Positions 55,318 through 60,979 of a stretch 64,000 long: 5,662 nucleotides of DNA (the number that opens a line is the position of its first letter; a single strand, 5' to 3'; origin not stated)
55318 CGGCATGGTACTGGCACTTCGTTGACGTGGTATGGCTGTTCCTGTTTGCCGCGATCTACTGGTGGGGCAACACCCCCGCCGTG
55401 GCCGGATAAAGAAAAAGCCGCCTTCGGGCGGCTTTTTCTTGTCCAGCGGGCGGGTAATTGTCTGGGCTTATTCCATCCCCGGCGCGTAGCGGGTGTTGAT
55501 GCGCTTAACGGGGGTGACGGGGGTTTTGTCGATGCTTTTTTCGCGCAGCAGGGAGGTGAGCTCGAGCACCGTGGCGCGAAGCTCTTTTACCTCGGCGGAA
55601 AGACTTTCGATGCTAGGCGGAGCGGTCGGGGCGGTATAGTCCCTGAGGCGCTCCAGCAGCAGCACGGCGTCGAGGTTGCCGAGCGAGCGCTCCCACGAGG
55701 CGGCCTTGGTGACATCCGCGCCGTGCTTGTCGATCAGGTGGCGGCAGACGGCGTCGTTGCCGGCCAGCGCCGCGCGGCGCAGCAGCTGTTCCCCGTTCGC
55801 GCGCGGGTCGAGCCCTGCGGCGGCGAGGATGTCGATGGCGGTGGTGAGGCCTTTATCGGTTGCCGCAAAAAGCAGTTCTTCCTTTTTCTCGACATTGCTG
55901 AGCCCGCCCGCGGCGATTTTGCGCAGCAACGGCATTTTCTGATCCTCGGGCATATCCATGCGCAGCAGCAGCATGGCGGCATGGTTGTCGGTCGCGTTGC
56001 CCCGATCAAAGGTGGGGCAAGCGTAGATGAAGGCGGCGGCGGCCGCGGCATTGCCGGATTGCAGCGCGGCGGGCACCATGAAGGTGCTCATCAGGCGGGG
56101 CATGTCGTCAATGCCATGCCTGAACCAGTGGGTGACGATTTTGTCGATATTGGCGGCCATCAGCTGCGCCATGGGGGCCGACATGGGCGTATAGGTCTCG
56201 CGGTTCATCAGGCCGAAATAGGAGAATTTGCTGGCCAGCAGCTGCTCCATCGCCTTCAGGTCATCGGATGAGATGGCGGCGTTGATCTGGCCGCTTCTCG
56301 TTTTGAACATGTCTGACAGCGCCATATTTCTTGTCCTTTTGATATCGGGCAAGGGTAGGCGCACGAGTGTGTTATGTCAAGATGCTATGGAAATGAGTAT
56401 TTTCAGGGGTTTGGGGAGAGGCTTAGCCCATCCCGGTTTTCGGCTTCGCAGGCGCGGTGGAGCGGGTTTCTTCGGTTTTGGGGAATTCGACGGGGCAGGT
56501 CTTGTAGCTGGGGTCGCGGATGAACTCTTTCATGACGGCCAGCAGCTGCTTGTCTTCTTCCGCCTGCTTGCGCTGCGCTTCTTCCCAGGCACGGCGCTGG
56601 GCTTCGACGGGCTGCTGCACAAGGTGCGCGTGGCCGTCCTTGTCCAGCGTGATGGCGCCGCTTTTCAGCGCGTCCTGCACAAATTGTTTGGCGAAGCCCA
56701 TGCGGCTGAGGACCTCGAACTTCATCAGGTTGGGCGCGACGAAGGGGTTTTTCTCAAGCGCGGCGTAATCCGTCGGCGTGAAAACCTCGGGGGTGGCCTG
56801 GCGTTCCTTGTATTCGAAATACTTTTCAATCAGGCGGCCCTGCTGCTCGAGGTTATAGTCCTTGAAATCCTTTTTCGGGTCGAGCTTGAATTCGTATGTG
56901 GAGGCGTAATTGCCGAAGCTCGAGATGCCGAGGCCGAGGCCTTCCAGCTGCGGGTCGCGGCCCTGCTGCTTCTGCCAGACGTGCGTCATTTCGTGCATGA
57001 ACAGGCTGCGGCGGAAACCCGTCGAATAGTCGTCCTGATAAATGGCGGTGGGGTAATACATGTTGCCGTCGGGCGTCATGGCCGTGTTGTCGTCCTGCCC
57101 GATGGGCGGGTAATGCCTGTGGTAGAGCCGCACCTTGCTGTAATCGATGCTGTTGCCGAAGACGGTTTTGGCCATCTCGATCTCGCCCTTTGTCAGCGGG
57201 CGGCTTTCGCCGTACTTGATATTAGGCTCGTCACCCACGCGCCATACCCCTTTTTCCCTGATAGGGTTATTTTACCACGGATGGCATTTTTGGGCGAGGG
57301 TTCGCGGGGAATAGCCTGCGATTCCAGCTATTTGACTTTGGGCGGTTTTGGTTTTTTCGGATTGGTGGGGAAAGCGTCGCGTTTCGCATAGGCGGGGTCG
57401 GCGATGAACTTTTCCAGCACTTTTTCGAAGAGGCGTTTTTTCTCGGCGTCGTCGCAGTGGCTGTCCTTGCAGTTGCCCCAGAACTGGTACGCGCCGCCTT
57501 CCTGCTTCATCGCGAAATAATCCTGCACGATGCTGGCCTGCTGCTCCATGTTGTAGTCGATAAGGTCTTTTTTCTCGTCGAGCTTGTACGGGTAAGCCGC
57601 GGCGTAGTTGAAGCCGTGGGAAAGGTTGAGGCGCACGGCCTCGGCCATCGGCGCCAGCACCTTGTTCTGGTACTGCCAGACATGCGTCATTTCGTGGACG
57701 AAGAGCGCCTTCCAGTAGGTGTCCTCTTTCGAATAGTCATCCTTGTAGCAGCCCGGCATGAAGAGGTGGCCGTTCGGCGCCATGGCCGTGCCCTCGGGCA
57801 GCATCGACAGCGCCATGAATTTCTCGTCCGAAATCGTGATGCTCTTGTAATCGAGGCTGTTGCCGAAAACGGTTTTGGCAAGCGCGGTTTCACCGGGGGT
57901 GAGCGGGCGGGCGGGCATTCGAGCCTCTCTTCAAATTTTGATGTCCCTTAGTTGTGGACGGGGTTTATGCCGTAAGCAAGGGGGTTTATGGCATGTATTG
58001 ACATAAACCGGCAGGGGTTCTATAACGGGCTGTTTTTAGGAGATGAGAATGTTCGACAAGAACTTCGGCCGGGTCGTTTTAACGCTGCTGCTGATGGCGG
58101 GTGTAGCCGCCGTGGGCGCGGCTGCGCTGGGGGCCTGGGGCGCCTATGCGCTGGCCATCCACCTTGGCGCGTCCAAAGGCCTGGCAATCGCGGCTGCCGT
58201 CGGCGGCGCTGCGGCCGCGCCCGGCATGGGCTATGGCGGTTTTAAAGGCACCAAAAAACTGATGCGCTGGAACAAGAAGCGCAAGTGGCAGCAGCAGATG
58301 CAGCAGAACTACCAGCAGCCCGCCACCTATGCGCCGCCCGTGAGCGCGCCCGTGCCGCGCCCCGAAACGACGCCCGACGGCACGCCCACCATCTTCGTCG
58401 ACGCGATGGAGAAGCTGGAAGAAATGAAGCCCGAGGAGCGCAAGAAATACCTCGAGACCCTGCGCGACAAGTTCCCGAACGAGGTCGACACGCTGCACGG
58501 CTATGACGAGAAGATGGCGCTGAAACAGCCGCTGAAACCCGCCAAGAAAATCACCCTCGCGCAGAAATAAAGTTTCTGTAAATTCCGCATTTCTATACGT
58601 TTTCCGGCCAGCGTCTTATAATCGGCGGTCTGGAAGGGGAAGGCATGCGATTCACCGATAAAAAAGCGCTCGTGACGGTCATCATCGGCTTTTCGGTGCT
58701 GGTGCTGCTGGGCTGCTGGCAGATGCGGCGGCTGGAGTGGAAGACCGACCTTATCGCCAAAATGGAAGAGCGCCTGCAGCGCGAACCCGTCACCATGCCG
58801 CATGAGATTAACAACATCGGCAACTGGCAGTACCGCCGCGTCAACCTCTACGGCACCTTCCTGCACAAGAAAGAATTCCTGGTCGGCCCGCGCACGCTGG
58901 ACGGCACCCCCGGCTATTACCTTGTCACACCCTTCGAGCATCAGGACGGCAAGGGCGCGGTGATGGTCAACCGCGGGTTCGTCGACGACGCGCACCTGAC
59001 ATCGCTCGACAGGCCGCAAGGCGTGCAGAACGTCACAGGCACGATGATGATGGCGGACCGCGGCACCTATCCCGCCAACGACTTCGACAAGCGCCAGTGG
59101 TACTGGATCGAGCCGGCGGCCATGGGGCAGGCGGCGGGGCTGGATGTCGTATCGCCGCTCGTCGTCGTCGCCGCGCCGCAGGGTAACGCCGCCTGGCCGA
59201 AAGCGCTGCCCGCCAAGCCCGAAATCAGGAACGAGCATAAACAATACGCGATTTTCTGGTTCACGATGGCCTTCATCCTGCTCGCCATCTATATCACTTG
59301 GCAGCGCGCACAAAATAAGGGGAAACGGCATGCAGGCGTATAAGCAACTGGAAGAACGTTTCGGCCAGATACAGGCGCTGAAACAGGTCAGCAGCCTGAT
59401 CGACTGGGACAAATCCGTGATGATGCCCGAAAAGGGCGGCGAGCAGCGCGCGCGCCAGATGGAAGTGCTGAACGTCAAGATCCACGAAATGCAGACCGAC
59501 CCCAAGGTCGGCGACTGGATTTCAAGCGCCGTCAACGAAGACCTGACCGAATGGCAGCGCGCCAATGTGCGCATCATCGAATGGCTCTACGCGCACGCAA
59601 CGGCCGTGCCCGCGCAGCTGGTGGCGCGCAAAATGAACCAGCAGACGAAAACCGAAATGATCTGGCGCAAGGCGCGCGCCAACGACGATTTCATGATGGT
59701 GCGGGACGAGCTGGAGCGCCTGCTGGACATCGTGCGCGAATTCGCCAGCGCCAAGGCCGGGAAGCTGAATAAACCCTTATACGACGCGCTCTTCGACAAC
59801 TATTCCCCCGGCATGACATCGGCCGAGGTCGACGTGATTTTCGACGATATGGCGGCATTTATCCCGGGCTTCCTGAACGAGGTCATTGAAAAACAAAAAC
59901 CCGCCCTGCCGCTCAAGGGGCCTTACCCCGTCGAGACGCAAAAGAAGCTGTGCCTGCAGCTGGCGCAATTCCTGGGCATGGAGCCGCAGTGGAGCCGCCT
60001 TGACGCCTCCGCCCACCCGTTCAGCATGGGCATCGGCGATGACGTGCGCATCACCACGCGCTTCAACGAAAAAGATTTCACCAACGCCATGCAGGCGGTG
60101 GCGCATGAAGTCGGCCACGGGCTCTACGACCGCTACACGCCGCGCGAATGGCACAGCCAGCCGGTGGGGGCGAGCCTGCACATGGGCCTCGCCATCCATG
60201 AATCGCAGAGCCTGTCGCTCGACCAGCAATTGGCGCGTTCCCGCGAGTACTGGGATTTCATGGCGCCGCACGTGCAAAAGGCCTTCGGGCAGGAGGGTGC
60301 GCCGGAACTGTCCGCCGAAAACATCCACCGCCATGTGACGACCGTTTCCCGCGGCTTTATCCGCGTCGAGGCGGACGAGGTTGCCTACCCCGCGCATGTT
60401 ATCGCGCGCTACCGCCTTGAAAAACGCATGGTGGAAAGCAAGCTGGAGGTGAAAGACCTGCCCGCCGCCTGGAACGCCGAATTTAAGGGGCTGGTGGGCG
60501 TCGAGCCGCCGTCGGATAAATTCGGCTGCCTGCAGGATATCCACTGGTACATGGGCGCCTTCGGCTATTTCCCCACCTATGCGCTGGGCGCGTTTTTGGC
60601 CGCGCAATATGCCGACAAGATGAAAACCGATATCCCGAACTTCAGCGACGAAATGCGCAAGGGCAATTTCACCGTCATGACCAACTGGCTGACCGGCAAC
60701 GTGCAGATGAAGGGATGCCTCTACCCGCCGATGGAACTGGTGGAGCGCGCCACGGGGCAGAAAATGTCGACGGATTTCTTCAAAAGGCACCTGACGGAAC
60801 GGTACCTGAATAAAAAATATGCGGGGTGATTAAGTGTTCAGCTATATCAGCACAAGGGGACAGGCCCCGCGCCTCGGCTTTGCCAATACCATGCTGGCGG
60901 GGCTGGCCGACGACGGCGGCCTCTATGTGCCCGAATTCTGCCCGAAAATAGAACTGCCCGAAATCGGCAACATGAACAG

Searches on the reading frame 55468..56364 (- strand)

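Call 38: search_protein_families(library=pfam, proteins=[window:55468-56364:-], max_evalue=0.001)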
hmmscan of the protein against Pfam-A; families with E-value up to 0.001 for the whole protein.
window:55468-56364:- (298 aa): 1 family
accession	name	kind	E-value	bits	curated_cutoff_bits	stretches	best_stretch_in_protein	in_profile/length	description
PF12796.13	Ank_2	-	0.00013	22.9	27.3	1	160-220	28-88/90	Ankyrin repeats (3 copies)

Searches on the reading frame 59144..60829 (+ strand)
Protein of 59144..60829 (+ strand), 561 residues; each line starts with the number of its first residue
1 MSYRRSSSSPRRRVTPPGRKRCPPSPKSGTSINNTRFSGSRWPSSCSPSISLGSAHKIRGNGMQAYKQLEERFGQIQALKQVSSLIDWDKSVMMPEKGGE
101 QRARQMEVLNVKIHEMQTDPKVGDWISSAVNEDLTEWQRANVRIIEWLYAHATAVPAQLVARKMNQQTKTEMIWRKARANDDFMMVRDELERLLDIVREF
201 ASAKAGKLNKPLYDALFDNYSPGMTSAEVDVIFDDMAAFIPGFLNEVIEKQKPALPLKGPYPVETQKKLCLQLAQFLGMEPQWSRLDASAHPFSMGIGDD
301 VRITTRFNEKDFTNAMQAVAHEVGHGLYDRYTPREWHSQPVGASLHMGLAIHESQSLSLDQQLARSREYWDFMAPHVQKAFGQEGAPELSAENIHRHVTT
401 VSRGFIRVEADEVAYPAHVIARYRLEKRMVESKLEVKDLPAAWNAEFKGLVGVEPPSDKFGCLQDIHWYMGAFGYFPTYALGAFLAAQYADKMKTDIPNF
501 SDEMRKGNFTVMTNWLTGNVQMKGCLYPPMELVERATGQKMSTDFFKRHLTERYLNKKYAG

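Call 38: search_protein_families(library=pfam, proteins=[window:59144-60829:+], max_evalue=0.001)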
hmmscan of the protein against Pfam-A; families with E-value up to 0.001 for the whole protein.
window:59144-60829:+ (561 aa): 1 family
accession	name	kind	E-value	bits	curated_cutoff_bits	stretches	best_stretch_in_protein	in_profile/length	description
PF02074.21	Peptidase_M32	-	3.8e-149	497.9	25.1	1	69-554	2-489/489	Carboxypeptidase Taq (M32) metallopeptidase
